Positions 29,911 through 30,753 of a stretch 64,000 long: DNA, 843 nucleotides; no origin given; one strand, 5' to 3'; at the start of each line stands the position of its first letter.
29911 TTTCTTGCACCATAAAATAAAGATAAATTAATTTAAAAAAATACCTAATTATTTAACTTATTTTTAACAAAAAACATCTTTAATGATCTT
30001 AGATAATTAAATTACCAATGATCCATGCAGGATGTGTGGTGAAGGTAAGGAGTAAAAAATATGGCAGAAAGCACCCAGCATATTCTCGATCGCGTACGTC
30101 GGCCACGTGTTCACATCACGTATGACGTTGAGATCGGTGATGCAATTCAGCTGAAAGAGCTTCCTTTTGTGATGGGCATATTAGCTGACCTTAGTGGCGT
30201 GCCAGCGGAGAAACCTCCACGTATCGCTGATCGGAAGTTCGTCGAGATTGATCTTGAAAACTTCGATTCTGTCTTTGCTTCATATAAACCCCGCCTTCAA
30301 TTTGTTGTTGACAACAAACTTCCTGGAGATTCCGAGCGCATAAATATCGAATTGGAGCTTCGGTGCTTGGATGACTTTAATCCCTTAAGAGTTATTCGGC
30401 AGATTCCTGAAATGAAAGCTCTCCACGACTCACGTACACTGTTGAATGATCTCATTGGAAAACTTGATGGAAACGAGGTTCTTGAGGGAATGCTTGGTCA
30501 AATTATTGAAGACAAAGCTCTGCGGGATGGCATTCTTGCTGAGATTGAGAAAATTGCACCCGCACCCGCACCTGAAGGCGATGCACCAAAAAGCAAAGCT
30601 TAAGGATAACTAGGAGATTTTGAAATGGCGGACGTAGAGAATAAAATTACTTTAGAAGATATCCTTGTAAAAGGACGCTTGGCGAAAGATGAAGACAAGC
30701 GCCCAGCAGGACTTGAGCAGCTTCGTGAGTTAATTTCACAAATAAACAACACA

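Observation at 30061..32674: Isolated tssB-tssC-hcp-like islet: T6SS sheath/tube genes with no other T6SS core genes nearby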

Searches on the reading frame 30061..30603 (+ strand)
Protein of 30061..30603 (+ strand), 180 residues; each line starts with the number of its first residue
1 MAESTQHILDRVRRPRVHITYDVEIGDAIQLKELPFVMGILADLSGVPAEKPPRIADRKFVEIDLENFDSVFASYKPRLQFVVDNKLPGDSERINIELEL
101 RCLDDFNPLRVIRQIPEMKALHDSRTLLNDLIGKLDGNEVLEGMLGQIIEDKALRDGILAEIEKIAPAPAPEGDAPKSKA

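Call 4: search_protein_families(library=pfam, proteins=[window:30061-30603:+], max_evalue=1)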
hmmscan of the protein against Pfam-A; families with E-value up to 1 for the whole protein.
window:30061-30603:+ (180 aa): 1 family
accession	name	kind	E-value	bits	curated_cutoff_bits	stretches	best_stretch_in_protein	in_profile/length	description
PF05591.17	T6SS_VipA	-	1.7e-49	168.1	24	1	10-162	2-154/155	Type VI secretion system, VipA, VC_A0107 or Hcp2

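Call 5: search_protein_families(library=ncbifam, proteins=[window:30061-30603:+], max_evalue=1)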
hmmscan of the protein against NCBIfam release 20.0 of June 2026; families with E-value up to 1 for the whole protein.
window:30061-30603:+ (180 aa): 1 family
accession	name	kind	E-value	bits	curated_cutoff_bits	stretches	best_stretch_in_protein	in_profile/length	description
TIGR03358.1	VI_chp_5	equivalog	1e-47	161.9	97.25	1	6-163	1-158/160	type VI secretion system contractile sheath small subunit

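Call 66: search_solved_structures(query=window:30061-30603:+, max_evalue=0.00001)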
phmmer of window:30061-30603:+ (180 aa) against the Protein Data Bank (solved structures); distinct sequences matched with E-value up to 0.00001: 10.
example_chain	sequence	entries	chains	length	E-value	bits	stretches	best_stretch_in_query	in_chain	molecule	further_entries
9n4v_B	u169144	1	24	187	2.1e-46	161.6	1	1-171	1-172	Type VI secretion system contractile sheath small subunit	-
4uqz_B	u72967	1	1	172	1.3e-34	123.2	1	4-177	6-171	HSIB1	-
5n8n_A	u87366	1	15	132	1.2e-29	107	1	4-132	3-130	Type VI secretion protein, family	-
5urw_1A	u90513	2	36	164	1.1e-14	58.4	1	15-161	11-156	TssB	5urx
5ojq_a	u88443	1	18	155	1.1e-12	51.8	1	14-161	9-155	VipA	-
5mxn_a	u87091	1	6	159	1.2e-11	48.5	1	14-162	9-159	Type VI secretion protein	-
3j9g_A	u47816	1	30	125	5.1e-11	46.4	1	14-127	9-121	VipA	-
5myu_a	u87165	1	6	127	7.8e-10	42.6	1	14-127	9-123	Uncharacterized protein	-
3j9o_A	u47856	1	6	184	3.7e-09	40.4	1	11-160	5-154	Intracellular growth locus protein A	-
4ps2_A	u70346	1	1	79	2.2e-07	34.6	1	95-168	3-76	Putative type VI secretion protein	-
